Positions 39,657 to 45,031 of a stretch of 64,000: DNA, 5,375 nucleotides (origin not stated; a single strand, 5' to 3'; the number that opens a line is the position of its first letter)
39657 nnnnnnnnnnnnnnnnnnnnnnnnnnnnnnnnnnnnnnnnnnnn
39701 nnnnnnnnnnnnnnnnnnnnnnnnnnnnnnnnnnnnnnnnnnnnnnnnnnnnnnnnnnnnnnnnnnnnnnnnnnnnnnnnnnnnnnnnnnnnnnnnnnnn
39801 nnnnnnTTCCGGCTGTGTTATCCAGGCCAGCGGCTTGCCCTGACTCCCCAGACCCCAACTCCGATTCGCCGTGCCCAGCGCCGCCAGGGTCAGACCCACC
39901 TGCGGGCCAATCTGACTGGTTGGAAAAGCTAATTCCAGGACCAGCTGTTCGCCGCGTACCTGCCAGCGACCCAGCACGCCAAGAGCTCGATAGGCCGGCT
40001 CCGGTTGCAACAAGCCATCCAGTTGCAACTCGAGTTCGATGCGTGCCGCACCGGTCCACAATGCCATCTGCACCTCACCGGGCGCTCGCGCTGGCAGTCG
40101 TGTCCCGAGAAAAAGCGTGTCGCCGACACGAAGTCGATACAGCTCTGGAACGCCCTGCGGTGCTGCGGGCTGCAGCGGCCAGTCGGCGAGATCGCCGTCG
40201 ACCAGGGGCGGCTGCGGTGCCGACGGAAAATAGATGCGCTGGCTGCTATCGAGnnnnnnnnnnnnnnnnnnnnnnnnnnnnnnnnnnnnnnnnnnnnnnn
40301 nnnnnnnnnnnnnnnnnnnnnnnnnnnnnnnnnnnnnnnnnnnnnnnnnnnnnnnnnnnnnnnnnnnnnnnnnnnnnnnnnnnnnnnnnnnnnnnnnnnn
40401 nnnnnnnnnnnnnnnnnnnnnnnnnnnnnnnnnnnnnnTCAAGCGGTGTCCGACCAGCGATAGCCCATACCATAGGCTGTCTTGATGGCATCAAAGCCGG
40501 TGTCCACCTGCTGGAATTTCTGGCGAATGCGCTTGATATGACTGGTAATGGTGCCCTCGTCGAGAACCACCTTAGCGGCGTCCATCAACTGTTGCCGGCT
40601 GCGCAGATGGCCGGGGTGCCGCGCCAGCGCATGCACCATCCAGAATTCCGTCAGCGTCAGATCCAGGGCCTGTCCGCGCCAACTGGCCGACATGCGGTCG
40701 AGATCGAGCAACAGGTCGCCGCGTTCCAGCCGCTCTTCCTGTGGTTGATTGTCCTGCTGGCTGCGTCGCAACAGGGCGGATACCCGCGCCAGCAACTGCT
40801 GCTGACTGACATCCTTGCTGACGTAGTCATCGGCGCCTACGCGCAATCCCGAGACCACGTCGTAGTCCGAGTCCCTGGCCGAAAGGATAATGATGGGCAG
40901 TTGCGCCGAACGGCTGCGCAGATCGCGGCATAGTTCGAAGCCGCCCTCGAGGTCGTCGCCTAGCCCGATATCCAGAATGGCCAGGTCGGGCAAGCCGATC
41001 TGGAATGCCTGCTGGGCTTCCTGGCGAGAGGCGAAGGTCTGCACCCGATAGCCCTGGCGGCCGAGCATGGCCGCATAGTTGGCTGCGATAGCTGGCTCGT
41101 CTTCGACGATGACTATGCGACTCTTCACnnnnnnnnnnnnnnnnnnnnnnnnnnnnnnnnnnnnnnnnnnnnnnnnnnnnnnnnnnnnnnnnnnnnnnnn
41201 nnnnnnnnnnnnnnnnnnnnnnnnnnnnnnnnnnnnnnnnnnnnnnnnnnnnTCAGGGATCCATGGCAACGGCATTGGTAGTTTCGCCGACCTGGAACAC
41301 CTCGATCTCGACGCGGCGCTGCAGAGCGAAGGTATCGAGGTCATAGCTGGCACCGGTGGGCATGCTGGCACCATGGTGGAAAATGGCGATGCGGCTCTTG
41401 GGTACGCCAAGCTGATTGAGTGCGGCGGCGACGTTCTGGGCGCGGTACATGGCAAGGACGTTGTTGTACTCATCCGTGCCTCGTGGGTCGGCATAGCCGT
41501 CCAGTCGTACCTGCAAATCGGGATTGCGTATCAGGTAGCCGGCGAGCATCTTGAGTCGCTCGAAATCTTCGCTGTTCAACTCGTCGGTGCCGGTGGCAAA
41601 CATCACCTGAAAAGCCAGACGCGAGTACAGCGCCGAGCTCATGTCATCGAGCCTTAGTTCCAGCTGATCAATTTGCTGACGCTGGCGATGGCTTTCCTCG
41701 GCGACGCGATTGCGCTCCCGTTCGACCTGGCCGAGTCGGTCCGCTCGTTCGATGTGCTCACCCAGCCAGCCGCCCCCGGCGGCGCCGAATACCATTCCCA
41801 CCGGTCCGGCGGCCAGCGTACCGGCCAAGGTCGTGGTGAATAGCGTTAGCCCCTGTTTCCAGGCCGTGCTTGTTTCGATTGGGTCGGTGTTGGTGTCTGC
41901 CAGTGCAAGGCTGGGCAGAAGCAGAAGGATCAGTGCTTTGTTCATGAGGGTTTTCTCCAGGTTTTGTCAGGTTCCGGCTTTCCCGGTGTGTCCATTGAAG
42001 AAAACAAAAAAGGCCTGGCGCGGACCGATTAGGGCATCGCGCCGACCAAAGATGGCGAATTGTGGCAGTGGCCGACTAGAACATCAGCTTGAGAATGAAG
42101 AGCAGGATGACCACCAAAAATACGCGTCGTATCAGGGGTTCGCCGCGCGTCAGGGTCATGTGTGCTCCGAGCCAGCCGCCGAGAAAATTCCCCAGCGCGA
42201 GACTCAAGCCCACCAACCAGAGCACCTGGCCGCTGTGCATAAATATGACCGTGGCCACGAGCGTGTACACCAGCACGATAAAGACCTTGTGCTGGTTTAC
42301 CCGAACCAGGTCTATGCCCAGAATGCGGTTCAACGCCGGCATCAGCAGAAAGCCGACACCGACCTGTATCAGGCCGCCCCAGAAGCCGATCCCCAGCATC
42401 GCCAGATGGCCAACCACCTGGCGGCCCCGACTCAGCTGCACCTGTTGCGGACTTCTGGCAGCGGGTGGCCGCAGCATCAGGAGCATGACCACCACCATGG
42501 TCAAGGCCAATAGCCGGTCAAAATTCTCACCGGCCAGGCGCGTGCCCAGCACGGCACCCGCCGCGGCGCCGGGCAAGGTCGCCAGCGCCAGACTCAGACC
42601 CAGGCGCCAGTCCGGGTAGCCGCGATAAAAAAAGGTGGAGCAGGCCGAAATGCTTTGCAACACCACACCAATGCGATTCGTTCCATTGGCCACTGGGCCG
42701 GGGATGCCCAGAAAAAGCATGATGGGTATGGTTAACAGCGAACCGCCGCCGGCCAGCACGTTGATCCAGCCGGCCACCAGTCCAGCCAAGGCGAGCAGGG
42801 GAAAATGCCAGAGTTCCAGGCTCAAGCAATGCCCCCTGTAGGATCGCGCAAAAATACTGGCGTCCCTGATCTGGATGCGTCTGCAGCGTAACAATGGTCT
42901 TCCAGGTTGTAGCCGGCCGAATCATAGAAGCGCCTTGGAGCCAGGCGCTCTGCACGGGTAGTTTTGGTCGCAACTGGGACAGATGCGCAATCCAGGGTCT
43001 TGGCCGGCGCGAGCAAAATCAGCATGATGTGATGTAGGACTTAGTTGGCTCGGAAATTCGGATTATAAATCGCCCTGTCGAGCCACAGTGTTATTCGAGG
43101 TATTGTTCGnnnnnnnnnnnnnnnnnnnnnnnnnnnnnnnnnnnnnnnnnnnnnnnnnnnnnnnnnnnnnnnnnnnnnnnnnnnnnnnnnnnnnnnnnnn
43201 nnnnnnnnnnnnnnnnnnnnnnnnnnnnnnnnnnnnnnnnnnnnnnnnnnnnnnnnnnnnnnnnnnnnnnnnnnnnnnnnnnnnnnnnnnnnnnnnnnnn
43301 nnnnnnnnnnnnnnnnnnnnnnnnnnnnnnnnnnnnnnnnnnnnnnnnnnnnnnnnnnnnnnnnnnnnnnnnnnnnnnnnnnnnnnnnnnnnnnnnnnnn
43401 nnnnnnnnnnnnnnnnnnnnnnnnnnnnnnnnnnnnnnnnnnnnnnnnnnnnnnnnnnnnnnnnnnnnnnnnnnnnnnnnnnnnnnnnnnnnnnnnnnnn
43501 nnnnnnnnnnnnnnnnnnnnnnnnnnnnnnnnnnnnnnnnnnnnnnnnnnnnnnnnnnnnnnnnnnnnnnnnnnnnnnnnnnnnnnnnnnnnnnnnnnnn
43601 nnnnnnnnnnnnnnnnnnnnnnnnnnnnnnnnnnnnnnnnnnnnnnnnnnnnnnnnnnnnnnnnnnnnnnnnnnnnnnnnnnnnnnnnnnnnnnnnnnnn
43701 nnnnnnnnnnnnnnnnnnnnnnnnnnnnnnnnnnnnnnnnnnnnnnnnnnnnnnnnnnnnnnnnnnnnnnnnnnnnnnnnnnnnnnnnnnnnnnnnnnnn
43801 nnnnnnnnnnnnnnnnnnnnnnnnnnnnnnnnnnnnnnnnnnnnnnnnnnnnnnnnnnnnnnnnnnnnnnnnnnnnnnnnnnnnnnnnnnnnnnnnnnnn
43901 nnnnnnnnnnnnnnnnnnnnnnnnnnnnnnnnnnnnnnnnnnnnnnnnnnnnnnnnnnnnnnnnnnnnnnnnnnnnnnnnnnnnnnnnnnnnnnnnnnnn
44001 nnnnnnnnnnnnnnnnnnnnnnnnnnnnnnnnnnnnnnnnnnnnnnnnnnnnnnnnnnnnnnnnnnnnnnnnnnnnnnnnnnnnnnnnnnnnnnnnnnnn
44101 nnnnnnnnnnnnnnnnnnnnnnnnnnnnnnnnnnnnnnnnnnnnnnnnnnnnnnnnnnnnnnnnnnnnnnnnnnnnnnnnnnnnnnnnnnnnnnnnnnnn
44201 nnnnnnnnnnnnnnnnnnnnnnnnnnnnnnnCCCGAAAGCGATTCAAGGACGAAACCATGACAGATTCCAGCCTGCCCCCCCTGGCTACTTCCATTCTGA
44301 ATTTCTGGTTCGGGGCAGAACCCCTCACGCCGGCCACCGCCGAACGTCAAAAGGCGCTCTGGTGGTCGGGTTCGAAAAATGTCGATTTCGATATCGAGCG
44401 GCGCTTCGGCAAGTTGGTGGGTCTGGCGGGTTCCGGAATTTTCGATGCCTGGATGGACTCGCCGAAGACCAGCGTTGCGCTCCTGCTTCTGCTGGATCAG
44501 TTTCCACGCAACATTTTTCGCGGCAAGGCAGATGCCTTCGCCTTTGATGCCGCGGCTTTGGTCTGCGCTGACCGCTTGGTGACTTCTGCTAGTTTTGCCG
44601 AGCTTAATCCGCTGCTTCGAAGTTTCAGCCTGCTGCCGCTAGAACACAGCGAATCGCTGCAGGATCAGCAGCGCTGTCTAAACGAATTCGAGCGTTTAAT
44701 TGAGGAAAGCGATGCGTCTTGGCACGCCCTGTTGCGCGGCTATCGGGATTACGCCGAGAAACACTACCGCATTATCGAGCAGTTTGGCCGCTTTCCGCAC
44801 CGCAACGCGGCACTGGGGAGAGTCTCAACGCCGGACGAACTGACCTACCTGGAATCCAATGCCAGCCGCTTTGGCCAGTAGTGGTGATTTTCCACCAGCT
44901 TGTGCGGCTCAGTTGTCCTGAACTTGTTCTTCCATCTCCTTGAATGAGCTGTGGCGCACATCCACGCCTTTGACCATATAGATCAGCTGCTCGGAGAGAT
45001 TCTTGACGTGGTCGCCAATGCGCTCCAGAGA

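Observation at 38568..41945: OmpA / OmpR-type regulator / big-periplasmic-domain kinase triad resembling the Pds (proteobacterial dedicated sortase) accessory genes, with no sortase in sight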

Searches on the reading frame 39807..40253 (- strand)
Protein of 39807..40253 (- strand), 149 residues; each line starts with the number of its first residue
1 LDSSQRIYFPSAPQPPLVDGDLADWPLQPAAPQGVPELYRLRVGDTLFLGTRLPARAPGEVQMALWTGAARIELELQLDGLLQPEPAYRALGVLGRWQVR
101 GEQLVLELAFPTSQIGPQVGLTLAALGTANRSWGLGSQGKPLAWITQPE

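Call 60: predict_structure(alignment_id=A4)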
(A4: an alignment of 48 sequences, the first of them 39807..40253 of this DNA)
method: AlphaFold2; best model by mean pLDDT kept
length: 149 residues; sequences in the alignment: 48
mean_pLDDT: 78.6   pTM: 0.75
mean pLDDT of the five models: 78.6, 78.5, 75.6, 75.3, 72.9
residues with pLDDT >= 90: 48; 70-90: 66; 50-70: 22; < 50: 13
segments of 3 or more residues with pLDDT < 50: 139-149
pLDDT, mean of each block of 10 residues (from residue 1): 67 94 86 79 94 79 81 86 82 91 92 82 69 57 35
secondary structure, 60 per line:
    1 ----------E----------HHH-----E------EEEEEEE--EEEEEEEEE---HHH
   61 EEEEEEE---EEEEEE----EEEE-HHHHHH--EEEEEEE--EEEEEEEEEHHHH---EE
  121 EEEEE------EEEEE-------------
elements in order: E37-43 E46-54 E61-67 E71-76 E81-84 H86-91 E94-100 E103-111 H112-115 E119-125 E132-136

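Call 62: fold_search(model_id=the predicted structure, library=pdb)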
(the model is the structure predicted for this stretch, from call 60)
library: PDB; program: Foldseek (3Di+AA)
matches with E <= 10: 1906; with E <= 0.001: 0
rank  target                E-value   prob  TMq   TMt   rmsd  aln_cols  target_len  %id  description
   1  9ivz_A                3.5e-03  1.00  0.36  0.11   4.7        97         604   11  Apg mutant enzyme D448A of acarbose hydrolase from human gut flora K. grimontii TD1, complex with acarbose (released 2025-07-30)
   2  9uns_A                3.5e-03  1.00  0.36  0.11   5.9       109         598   11  Apg mutant enzyme D448N of acarbose hydrolase from human gut flora K. grimontii TD1,complex with acarbose (released 2025-09-03)
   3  9ixh                  3.9e-03  1.00  0.38  0.11   4.9       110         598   11  Apg mutant enzyme D448A of the human gut flora K. grimontii TD1 acarbose hydrolase (released 2025-07-30)
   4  9vd8                  6.4e-03  1.00  0.36  0.11   4.3        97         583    9  Structure of a truncated loopA mutant from the human gut flora K. grimontii Apg in complex with glucose (released 2025-09-03)
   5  9ixw                  7.1e-03  1.00  0.35  0.11   4.7        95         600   12  Apg, crystal structure of acarbose hydrolase from the human gut flora K. grimontii TD1 (released 2025-07-30)
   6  2ivf_C                7.5e-03  0.99  0.39  0.29   9.5       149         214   11  Ethylbenzene dehydrogenase from Aromatoleum aromaticum (released 2006-09-14)
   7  9v0i                  7.9e-03  0.99  0.36  0.11   5.9       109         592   11  Apg mutant enzyme D448N of the human gut flora K. grimontii TD1 acarbose hydrolase (released 2025-09-03)
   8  9vdw_C                8.9e-03  0.99  0.36  0.14   5.3       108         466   13  Structure of truncated loopA and loopB mutants from the human gut flora K. grimontii Apg (released 2025-09-03)
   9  5n2k_M                8.9e-03  0.99  0.39  0.29   5.7       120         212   11  Structure of unbound Briakinumab FAb (released 2018-01-03)
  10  9izo                  9.9e-03  0.99  0.38  0.12   6.3       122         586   12  Apg mutant enzyme D336A of acarbose hydrolase from human gut flora K. grimontii TD1, complex with acarviosine (released 2025-08-06)
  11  3iy5_B                1.1e-02  0.98  0.39  0.44   5.7       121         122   12  Variable domains of the mouse Fab (1AIF) fitted into the cryoEM reconstruction of the virus-Fab 16 complex (released 2009-05-12)
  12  7kji_A                1.2e-02  0.99  0.40  0.48   4.4       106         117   14  Plasmodium falciparum protein Pf12p bound to nanobody D9 (released 2021-02-03)
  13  7f5h_C                1.2e-02  0.93  0.34  0.41   6.0       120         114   10  The crystal structure of RBD-Nanobody complex, DL28 (SC4) (released 2022-06-29)
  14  9d7h_H                1.2e-02  0.93  0.32  0.31   6.0       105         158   13  Cryo-EM structure of BG505 DS-SOSIP.664 with 1 CH103 KN Fab bound (released 2025-06-04)
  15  6p95_G                1.4e-02  0.98  0.38  0.29   5.7       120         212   11  Structure of Lassa virus glycoprotein in complex with Fab 25.6A (released 2019-09-11)
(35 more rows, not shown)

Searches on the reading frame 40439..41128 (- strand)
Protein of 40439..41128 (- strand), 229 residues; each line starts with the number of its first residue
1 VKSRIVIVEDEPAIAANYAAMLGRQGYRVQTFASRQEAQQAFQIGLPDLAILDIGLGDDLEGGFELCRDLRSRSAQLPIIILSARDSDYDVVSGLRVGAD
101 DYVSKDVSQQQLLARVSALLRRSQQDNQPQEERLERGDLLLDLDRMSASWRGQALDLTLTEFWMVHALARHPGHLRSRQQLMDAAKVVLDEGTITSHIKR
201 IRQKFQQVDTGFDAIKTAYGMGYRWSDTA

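Call 3: search_protein_families(library=ncbifam, proteins=[window:40439-41128:-], max_evalue=0.001)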
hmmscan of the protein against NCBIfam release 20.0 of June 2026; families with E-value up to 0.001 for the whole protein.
window:40439-41128:- (229 aa): 78 families (the best 25 are shown)
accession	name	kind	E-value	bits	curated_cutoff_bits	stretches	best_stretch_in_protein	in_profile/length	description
TIGR03787.1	marine_sort_RR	equivalog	4.2e-108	360.1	335.7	1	4-226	2-226/227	proteobacterial dedicated sortase system response regulator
NF008296.0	PRK11083.1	equivalog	1.1e-54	185.2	273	1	2-225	3-225/228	two-component system response regulator CreB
NF007982.1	PRK10710.1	equivalog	3.6e-47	160.9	380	1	3-226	8-228/235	envelope stress response regulator BaeR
TIGR02154.1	PhoB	equivalog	9.6e-46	155.9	296.2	1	1-226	1-226/226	phosphate regulon transcriptional regulator PhoB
NF040689.1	MtrAB_MtrA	equivalog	1.9e-40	138.6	300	1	5-224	1-217/219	MtrAB system response regulator MtrA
NF041733.1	resp_reg_CseB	equivalog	2.3e-40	138.4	350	1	4-225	2-226/228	two-component system response regulator CseB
NF053854.1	RespRegPhoBBctds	equivalog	2.2e-38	131.8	270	1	5-225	1-224/225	two-component system response regulator PhoB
NF045944.1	ResRegRpaBCyano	equivalog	8.1e-37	126.8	330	1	7-224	2-226/229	response regulator transcription factor RpaB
NF033117.2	vanR_ACDEGLN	exception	1.2e-36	126.4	350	1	5-224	1-224/226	VanR-ABDEGLN family response regulator transcription factor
NF040534.1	resp_reg_YycF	equivalog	5.6e-36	123.9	340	1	4-224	2-226/231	response regulator YycF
NF033120.0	vanR_FM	exception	2.4e-35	122.3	460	1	4-225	5-229/231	vancomycin resistance response regulator transcription factor, VanR-F/VanR-M family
NF041734.1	resp_reg_RppA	equivalog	1.8e-34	119.1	250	1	4-225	2-227/229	two-component system response regulator RppA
NF007005.1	PRK09468.1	equivalog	4.3e-33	114.7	331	1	2-224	3-230/237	osmolarity response regulator transcription factor OmpR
NF008034.0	PRK10766.1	equivalog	7.9e-33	113.9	275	1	1-223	1-224/231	two-component system response regulator TorR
NF007928.2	PRK10643.1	equivalog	1.2e-32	113.3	330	1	4-224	2-215/216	two-component system response regulator PmrA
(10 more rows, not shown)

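Call 4: search_protein_families(library=pfam, proteins=[window:40439-41128:-], max_evalue=0.01)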
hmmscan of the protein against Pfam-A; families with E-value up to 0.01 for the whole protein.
window:40439-41128:- (229 aa): 2 families
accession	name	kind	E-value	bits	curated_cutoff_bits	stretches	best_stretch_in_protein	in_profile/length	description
PF00072.30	Response_reg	-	2.3e-24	86.2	30.2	1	5-116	1-110/111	Response regulator receiver domain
PF00486.34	Trans_reg_C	-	1.1e-12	48.3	26.2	1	152-224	1-76/77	Transcriptional regulatory protein, C terminal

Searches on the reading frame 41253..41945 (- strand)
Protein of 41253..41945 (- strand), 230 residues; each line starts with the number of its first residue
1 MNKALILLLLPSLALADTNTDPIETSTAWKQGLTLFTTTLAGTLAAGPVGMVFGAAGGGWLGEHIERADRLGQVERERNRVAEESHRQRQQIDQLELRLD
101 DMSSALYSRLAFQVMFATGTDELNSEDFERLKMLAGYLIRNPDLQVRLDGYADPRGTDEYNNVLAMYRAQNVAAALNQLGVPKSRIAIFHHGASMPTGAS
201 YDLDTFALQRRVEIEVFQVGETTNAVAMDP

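Call 3: search_protein_families(library=ncbifam, proteins=[window:41253-41945:-], max_evalue=0.001)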
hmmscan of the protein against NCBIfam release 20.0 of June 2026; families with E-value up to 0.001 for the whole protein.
window:41253-41945:- (230 aa): 24 families
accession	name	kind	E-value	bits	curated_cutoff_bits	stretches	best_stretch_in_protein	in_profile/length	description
TIGR03789.1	pdsO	hypoth_equivalog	8.4e-24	84.6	152.2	1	31-215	43-242/243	sortase-associated OmpA-like protein PdsO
NF053611.1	YiaD_Gzip_OmpA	equivalog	2e-21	76.6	175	1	46-216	48-206/206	YiaD family glycine zipper/OmpA-like lipoprotein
NF053613.1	OMP_toxin_LptF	equivalog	5.1e-19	68.9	400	1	74-216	104-245/256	lipotoxin F family OmpA-related lipoprotein LptF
TIGR02802.1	Pal_lipo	equivalog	1.8e-17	63.3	125.35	1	114-215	2-103/104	peptidoglycan-associated lipoprotein Pal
NF053585.1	OMP_LP_YfiB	equivalog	2.1e-15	57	128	1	110-214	54-158/163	outer membrane lipoprotein YfiB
NF053612.1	anchor_PA1041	equivalog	3.8e-13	49.9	250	1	113-216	132-235/236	PA1041 family peptidoglycan-binding anchor lipoprotein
NF033763.1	exchanger_TraB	exception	1.7e-11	42.9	700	1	113-217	393-498/522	outer membrane exchange protein TraB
NF008067.1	PRK10802.1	equivalog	4.1e-11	43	261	1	114-212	69-167/171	peptidoglycan-associated lipoprotein Pal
TIGR03350.1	type_VI_ompA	equivalog_domain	7.1e-10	39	139.8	1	90-216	8-137/137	type VI secretion system protein TssL, long form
NF052230.1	T9SS_PorE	exception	1.9e-09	36.3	600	1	113-197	516-600/648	PorE family type IX secretion system protein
NF006285.1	PRK08457.1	equivalog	3.9e-09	36.6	250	1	74-217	82-231/253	flagellar motor protein MotB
NF006541.1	PRK09038.1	equivalog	1.1e-08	35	283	1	79-216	107-248/253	flagellar motor protein MotD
NF045787.1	OmpABordt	equivalog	5.4e-08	32.7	200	1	150-217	123-190/194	outer membrane protein OmpA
NF005999.0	PRK08126.1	subfamily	1.7e-07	30.4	571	1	113-217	324-431/432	hypothetical protein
NF047726.1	AutTranAdhPGAsTpgA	equivalog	2.3e-07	30.3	350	1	127-192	171-237/268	trimeric autotransporter adhesin/peptidogylcan-associated protein TpgA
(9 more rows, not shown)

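Call 4: search_protein_families(library=pfam, proteins=[window:41253-41945:-], max_evalue=0.01)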
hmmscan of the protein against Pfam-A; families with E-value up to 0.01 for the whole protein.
window:41253-41945:- (230 aa): 4 families
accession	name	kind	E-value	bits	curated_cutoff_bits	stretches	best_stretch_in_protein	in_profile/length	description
PF00691.25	OmpA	-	1.8e-13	51.1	27.2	1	115-196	1-84/98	OmpA family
PF05359.17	DUF748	-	0.00054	18.5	50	1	113-155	880-922/1037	Domain of Unknown Function (DUF748)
PF20721.2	C19orf12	-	0.0029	17.9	30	1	27-94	41-105/163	C19orf12-like protein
PF19706.4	DUF6203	-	0.0076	16.6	26.7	0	35-87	4-47/54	Family of unknown function (DUF6203)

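Call 13: list_cluster_members(proteins=[P0001, window:41253-41945:-, window:40439-41128:-])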
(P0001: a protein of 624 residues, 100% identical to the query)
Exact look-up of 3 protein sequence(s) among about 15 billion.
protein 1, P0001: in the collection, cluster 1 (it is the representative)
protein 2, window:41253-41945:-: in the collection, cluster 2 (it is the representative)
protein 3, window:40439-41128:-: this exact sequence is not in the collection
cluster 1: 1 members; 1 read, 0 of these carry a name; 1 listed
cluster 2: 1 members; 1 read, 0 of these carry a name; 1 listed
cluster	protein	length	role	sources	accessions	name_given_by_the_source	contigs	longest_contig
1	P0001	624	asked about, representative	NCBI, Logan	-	-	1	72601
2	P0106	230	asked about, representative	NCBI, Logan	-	-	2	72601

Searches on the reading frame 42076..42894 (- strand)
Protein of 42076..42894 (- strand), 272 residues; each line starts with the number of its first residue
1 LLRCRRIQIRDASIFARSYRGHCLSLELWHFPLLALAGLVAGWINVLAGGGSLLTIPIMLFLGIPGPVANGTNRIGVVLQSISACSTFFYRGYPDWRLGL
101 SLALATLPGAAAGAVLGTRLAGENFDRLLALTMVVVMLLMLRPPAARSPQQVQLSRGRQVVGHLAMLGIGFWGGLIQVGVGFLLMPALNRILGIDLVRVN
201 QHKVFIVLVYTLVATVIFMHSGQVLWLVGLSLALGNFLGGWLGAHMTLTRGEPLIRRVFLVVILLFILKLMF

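Call 56: search_protein_families(library=pfam, proteins=[window:42076-42894:-], max_evalue=0.00001)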
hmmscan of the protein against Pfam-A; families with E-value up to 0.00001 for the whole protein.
window:42076-42894:- (272 aa): 1 family
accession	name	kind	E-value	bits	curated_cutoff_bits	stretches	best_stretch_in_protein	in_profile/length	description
PF01925.25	TauE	-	8.5e-44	150.4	32.6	1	34-270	1-237/237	Sulfite exporter TauE/SafE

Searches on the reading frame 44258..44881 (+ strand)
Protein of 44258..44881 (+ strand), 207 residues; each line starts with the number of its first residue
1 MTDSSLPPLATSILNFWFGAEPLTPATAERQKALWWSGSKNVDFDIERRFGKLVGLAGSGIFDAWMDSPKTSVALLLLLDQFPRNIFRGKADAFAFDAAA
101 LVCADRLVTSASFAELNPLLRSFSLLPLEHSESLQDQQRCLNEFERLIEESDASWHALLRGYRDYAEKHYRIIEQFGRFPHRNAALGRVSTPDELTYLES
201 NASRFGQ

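Call 56: search_protein_families(library=pfam, proteins=[window:44258-44881:+], max_evalue=0.00001)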
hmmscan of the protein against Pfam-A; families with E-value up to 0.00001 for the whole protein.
window:44258-44881:+ (207 aa): 1 family
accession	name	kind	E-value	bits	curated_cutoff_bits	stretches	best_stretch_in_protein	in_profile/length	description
PF06041.17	DUF924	-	6.9e-57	192.9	27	1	13-200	1-178/180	Bacterial protein of unknown function (DUF924)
